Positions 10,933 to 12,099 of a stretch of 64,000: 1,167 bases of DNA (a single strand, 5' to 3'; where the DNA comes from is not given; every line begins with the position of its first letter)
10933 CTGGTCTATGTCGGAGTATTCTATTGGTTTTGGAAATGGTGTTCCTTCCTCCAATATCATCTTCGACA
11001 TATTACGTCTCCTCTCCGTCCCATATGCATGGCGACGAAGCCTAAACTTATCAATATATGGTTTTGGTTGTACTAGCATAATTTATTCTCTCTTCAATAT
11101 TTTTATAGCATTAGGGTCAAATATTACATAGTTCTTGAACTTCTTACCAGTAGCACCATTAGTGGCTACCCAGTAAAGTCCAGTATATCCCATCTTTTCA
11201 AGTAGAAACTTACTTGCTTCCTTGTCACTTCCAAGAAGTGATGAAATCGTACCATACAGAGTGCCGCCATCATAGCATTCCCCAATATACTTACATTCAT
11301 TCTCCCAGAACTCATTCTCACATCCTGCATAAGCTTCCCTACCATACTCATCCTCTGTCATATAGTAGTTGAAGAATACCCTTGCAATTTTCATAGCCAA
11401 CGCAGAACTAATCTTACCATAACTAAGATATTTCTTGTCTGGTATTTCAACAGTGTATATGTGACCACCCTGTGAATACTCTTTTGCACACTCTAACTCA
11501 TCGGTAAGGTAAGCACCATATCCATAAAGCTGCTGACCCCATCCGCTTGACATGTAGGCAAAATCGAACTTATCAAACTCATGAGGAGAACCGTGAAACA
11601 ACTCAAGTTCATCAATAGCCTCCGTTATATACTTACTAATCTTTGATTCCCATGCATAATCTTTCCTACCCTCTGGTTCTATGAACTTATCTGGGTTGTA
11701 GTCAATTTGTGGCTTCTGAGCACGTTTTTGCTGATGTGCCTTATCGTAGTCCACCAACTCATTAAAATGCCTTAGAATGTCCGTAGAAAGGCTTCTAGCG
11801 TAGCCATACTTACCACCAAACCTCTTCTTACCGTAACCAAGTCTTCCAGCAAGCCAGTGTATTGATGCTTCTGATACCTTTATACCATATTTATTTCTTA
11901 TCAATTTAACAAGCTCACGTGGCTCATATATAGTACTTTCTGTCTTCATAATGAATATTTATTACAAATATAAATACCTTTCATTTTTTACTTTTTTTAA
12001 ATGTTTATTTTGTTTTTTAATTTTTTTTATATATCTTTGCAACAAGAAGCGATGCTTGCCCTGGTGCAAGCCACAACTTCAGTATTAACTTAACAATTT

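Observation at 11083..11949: Phage-encoded PARP-like ADP-ribosyltransferase-fold protein with a non-Glu catalytic position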

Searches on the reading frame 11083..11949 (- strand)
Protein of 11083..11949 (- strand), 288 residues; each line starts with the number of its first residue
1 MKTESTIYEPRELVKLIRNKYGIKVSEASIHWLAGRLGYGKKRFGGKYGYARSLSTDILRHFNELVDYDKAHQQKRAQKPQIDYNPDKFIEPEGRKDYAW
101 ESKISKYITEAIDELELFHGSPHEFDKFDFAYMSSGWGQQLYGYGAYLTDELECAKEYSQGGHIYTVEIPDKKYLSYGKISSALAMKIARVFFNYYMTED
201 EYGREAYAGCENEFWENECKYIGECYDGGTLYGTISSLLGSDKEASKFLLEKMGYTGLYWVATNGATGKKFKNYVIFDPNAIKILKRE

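Call 3: search_protein_families(library=pfam, proteins=[window:11083-11949:-], max_evalue=10)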
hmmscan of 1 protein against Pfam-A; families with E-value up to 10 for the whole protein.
window:11083-11949:- (288 aa): 2 families
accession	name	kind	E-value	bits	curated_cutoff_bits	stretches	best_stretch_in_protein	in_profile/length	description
PF18760.7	ART-PolyVal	-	3.4e-05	25.1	31.2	1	115-283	7-131/140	ADP-Ribosyltransferase in polyvalent proteins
PF13151.12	DUF3990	-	0.0054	16.9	32.2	1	116-160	2-43/152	Protein of unknown function (DUF3990)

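Call 4: search_protein_families(library=phrogs, proteins=[window:11083-11949:-], max_evalue=1)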
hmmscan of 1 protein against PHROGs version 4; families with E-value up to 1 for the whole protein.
window:11083-11949:- (288 aa): 5 families
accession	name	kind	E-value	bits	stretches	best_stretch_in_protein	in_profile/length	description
phrog_31411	-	unknown function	3.1e-06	28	1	117-212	57-152/232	-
phrog_21376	-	unknown function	2e-05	23.2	1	104-284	537-671/1664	-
phrog_4700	-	unknown function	6.5e-05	23.7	1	112-162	16-65/149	-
phrog_873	-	head and packaging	0.013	14.8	1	117-286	1044-1202/1277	endolysin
phrog_34397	-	unknown function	0.034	15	1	172-221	80-129/162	-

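Call 5: search_solved_structures(query=window:11083-11949:-, max_evalue=10, show_alignments=3)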
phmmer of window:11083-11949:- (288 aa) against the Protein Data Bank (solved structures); distinct sequences matched with E-value up to 10: 3.
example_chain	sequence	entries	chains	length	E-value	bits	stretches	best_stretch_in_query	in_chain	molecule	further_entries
9pin_A7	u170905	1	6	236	0.23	14.1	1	83-125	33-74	Flagellar filament outer layer protein FlaA, putative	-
10pl_D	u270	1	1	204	0.38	13.4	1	84-125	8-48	Flagellar filament outer layer protein FlaA, putative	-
10pl_C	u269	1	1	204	0.38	13.4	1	84-125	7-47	Flagellar filament outer layer protein FlaA, putative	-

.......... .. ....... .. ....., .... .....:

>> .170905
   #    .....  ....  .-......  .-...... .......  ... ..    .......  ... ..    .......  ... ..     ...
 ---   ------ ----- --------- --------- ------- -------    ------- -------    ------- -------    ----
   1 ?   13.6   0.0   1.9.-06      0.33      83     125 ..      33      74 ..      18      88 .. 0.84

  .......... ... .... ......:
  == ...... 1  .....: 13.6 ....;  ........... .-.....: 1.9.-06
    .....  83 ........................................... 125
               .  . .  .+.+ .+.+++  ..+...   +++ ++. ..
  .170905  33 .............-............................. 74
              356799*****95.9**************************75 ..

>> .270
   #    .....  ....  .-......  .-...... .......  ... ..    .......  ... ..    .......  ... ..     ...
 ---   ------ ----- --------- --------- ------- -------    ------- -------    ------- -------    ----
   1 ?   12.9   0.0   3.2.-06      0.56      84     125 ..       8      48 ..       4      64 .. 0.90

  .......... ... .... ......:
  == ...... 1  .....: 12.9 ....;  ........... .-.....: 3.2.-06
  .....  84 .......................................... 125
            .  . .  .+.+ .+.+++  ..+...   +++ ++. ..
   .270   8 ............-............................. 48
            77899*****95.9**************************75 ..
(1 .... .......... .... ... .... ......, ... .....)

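Call 6: find_homologous_proteins(query=window:11083-11949:-, max_evalue=0.001)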
Query window:11083-11949:- (288 aa): 46 proteins with E <= 0.001 among 736 candidates.
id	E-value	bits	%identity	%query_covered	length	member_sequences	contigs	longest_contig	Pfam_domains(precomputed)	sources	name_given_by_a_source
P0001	3.4e-192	655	99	100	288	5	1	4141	-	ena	-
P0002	1.6e-117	410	64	98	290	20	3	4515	PF18760.8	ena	-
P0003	1.7e-112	394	61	100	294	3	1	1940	PF18760.8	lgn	-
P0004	1.6e-111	391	64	98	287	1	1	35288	PF18760.8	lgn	-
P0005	2.7e-111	390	64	98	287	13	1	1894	PF18760.8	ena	-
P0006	3.1e-110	386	60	100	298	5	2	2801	-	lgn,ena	-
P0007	2.5e-107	377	63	98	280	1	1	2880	PF18760.8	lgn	-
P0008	1.0e-106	375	62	98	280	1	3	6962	PF18760.8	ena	-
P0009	1.2e-106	375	61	98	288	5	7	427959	-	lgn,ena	-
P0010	1.3e-106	375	63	98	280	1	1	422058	PF18760.8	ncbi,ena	-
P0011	1.7e-106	374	62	98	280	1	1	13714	PF18760.8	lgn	-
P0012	1.3e-105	371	62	98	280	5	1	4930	PF18760.8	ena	-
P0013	2.0e-104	367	62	98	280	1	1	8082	PF18760.8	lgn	-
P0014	4.5e-98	346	57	98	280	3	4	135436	PF18760.8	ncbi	-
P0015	8.6e-96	339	54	100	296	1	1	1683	-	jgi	jgi:hypothetical protein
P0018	1.1e-84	302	52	95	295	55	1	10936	PF18760.8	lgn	-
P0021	4.2e-83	297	52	98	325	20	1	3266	PF18760.8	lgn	-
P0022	1.9e-81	292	51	98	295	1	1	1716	PF18760.8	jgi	jgi:hypothetical protein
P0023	8.1e-81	290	51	98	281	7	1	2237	PF18760.8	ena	-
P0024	9.4e-81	290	51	94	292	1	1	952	PF18760.8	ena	-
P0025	2.6e-75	272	49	94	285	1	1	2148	PF18760.8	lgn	-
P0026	4.3e-75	271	49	98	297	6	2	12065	PF18760.8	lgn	-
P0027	1.5e-69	253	61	64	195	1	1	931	PF18760.8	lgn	-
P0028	7.4e-69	251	58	75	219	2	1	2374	PF18760.8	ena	-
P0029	2.3e-67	246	56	72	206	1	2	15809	PF18760.8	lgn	-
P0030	1.6e-65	240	58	65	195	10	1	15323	PF13151.13,PF18760.8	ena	-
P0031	4.7e-61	225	59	61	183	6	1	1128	PF18760.8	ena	-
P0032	1.8e-60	223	58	64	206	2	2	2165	PF18760.8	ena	-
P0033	4.5e-60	222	59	62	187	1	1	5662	PF18760.8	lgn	-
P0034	4.3e-59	218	61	57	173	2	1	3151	PF18760.8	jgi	jgi:hypothetical protein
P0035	3.1e-58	216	59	60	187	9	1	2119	PF18760.8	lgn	-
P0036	5.7e-52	195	51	64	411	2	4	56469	PF18760.8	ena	-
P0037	3.3e-51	193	50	65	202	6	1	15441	PF18760.8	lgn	-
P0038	1.1e-50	191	52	61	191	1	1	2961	PF13151.13,PF18760.8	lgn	-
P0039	3.4e-50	189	52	61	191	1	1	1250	PF13151.13,PF18760.8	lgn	-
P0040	6.2e-50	188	51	65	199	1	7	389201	PF18760.8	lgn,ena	-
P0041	7.0e-50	188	52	63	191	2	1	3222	PF13151.13,PF18760.8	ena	-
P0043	2.1e-44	170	49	64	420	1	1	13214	PF13151.13,PF18760.8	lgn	-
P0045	3.2e-19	88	40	59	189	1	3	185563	-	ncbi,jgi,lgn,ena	jgi:hypothetical protein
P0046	2.5e-5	42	32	59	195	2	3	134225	PF18760.8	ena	-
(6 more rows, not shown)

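Call 7: search_protein_families(library=ncbifam, proteins=[window:11083-11949:-], max_evalue=10)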
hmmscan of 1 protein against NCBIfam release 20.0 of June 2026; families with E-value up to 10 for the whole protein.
window:11083-11949:- (288 aa): 3 families
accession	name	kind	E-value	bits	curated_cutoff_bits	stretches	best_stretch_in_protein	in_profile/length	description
NF047782.1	blaOXA-1327_like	exception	0.051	12.8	590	1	174-216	133-175/285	OXA-1327 family class D beta-lactamase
NF052490.1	AcrIF11_anti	equivalog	0.089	13.7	50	1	115-182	1-60/142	AcrIF11 family anti-CRISPR ADP-ribosyltransferase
TIGR02173.1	cyt_kin_arch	equivalog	0.22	11.5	102.1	1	52-119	27-96/169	(d)CMP kinase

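Call 8: search_protein_families(library=padloc, proteins=[window:11083-11949:-], max_evalue=10)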
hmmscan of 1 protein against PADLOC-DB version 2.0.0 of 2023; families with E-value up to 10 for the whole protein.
window:11083-11949:- (288 aa): 1 family
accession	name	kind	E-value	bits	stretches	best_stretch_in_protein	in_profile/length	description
PDLC04641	PDC-M42A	-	0.015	13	1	113-159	2-45/215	-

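Call 12: search_dna_similar(query=window:11083-11949:-, collection=phages, mode=protein, max_rows=30, max_evalue=0.001)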
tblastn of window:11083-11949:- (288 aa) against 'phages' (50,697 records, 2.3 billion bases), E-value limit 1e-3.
Records with a match: 1; places in all: 1; records where one place covers at least 80% of the query: 0.
Best place of each record, by identity: <60% 1.
By first word of the organism name: Rhodobacteraceae 1.
By host as written in the record: - 1.
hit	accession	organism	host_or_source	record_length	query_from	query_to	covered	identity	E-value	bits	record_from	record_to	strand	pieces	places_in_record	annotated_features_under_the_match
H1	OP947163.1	Rhodobacteraceae phage LS06-2018-MD07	-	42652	117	160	15%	40.9%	2e-5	52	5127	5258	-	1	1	methyltransferase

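Call 18: predict_structure(alignment_id=A1)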
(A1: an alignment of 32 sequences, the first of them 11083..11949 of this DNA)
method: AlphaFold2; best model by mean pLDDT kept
length: 288 residues; sequences in the alignment: 32
mean_pLDDT: 83.8   pTM: 0.59
mean pLDDT of the five models: 83.8, 83.6, 82.4, 81.1, 80.9
residues with pLDDT >= 90: 175; 70-90: 63; 50-70: 15; < 50: 35
segments of 3 or more residues with pLDDT < 50: 1-3, 88-101, 103-114, 135-138
pLDDT, mean of each block of 10 residues (from residue 1): 70 94 95 96 89 93 97 86 50 40 41 68 85 54 87 86 89 90 95 95 91 93 95 96 95 94 85 91 91
secondary structure, 60 per line:
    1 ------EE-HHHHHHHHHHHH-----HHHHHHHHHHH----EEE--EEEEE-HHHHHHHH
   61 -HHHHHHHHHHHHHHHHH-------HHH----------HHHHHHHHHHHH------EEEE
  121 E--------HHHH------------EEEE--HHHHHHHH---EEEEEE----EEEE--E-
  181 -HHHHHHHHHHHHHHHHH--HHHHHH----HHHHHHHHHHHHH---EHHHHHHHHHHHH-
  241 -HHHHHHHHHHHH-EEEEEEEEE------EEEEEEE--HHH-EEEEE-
elements in order: H10-21 H27-37 E42-44 E47-51 H53-60 H62-78 H99-110 E117-121 H130-133 E146-149 H152-159 E163-168 E173-176 H182-198 H201-206 H211-223 H228-239 H242-253 E255-263 E270-276 E283-287

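Call 24: fold_search(model_id=the predicted structure, library=pdb)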
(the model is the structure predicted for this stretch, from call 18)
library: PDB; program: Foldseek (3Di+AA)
matches with E <= 10: 507; with E <= 0.001: 0
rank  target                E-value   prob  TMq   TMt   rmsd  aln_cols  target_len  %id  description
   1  5aeh_A                3.0e-02  0.94  0.26  0.35  11.2       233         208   11  Crystal structure of human tankyrase 2 in complex with OD332 (released 2016-01-13)
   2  7pox_BBB              4.1e-02  0.87  0.24  0.34  11.7       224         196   12  TNKS2 in complex with OM-1700, treated with H2O2 (released 2022-05-04)
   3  3kr7                  4.6e-02  0.72  0.23  0.30  12.6       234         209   12  Human tankyrase 2 - catalytic PARP domain (released 2009-12-15)
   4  5fpg_A                5.9e-02  0.89  0.26  0.36  11.7       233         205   11  Crystal structure of human tankyrase 2 in complex with TA-92 (released 2016-12-14)
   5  3p0n_A                6.3e-02  0.84  0.26  0.35  11.7       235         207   11  Human Tankyrase 2 - Catalytic PARP domain in complex with an inhibitor (released 2010-10-20)
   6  8jny_A                7.5e-02  0.77  0.24  0.20   7.5       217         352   11  Mutated human ADP-ribosyltransferase 2 (PARP2) catalytic domain bound to a pyrazolopyrimidine carboxamide inhibitor (released 2024-06-12)
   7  8x5j_B                8.0e-02  0.77  0.25  0.33  10.1       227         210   10  The Crystal Structure of PARP5A from Biortus. (released 2023-12-27)
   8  4pnq_B                8.0e-02  0.75  0.25  0.34  11.1       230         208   13  Crystal Structure of human Tankyrase 2 in complex with 5AIQ. (released 2014-10-15)
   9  4tor_A                8.0e-02  0.69  0.23  0.31  11.0       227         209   12  Crystal structure of Tankyrase 1 with IWR-8 (released 2015-05-20)
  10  4pnt_B                8.5e-02  0.80  0.25  0.34  10.7       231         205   11  Crystal Structure of human Tankyrase 2 in complex with 1,5-IQD. (released 2014-10-15)
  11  4bj9_B                9.6e-02  0.72  0.25  0.34  11.7       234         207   13  Crystal structure of human tankyrase 2 in complex with EB-47 (released 2013-12-11)
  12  4tju_A                1.0e-01  0.75  0.26  0.36  10.9       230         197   11  Crystal Structure of human Tankyrase 2 in complex with 3,4-CPQ-5-C. (released 2014-10-15)
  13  4pnn_A                1.1e-01  0.77  0.27  0.37  10.9       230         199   11  Crystal Structure of human Tankyrase 2 in complex with 4HQN. (released 2014-10-15)
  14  4tkf_B                1.1e-01  0.66  0.24  0.33  12.1       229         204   12  Crystal Structure of human Tankyrase 2 in complex with IWR-1. (released 2014-11-05)
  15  4pnm_D                1.1e-01  0.60  0.24  0.33  11.5       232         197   12  Crystal Structure of human Tankyrase 2 in complex with Nu1025. (released 2014-10-15)
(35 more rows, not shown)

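Call 31: find_encoding_contigs(protein=P0010, flank=8000, max_places=3)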
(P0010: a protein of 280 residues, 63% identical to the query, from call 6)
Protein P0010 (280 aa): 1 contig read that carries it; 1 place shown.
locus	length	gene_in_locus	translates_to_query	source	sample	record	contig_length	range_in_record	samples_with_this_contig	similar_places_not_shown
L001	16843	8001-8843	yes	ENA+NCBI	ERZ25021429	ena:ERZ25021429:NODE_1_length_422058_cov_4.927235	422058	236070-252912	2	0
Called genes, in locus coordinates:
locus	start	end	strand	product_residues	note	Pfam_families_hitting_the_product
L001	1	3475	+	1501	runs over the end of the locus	-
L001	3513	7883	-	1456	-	PF03104:DNA_pol_B_exo1, PF00136:DNA_pol_B, PF14890:Intein_splicing (weak)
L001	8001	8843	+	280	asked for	PF18760:ART-PolyVal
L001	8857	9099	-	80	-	-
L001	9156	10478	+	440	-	-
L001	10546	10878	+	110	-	-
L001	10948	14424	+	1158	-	PF17482:Phage_sheath_1C (weak)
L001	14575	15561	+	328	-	PF05265:DUF723, PF14311:DUF4379 (faint), PF05265:DUF723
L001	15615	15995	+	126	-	-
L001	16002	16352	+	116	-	-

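Call 32: find_encoding_contigs(protein=P0040, flank=8000, max_places=3)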
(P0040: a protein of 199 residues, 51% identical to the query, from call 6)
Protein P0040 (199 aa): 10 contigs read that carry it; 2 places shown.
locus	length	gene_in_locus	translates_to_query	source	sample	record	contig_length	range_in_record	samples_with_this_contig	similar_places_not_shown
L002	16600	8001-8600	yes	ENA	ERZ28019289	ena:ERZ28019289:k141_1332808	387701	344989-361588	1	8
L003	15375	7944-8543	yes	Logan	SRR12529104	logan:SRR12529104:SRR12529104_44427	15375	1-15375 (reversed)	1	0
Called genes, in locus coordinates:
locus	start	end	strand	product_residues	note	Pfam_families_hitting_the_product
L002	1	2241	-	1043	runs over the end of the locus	PF00176:SNF2-rel_dom, PF14528:LAGLIDADG_3, PF00176:SNF2-rel_dom (weak), PF00271:Helicase_C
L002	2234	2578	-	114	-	PF12694:cpYpsA (faint)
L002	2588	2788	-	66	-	PF12694:cpYpsA (weak)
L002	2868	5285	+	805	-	PF13306:LRR_5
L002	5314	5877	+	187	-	PF21948:LplA-B_cat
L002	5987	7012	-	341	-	-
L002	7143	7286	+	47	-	-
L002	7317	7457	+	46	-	-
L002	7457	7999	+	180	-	-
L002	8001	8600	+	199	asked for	PF18760:ART-PolyVal (weak)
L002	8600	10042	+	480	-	-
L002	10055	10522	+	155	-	PF20274:cREC_REC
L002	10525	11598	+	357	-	-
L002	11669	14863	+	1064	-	PF17482:Phage_sheath_1C (weak)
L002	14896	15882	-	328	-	PF05265:DUF723, PF14311:DUF4379 (faint), PF05265:DUF723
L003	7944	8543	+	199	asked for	PF18760:ART-PolyVal (weak)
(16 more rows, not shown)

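Call 33: find_encoding_contigs(protein=P0045, flank=8000, max_places=3)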
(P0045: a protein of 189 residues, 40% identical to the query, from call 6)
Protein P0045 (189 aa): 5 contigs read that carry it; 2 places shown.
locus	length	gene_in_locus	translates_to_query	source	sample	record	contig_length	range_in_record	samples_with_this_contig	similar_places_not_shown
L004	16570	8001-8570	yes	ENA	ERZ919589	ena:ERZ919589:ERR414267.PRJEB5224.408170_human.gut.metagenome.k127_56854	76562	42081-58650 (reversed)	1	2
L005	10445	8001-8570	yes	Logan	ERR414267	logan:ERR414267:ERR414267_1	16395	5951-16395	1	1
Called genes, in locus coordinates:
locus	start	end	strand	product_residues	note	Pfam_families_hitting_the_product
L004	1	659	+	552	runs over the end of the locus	-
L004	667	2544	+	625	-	PF03237:Terminase_6N (weak)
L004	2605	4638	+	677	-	PF07230:Portal_T4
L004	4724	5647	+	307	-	-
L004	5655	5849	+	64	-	-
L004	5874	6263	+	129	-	-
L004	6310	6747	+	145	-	-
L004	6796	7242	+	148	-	-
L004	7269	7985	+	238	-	PF03420:Peptidase_S77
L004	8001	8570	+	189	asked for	-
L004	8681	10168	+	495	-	-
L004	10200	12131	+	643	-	PF07068:Gp23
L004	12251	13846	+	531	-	-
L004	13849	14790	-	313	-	-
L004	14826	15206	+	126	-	-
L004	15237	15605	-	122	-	PF10686:YAcAr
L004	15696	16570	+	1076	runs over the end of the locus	-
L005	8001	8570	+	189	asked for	-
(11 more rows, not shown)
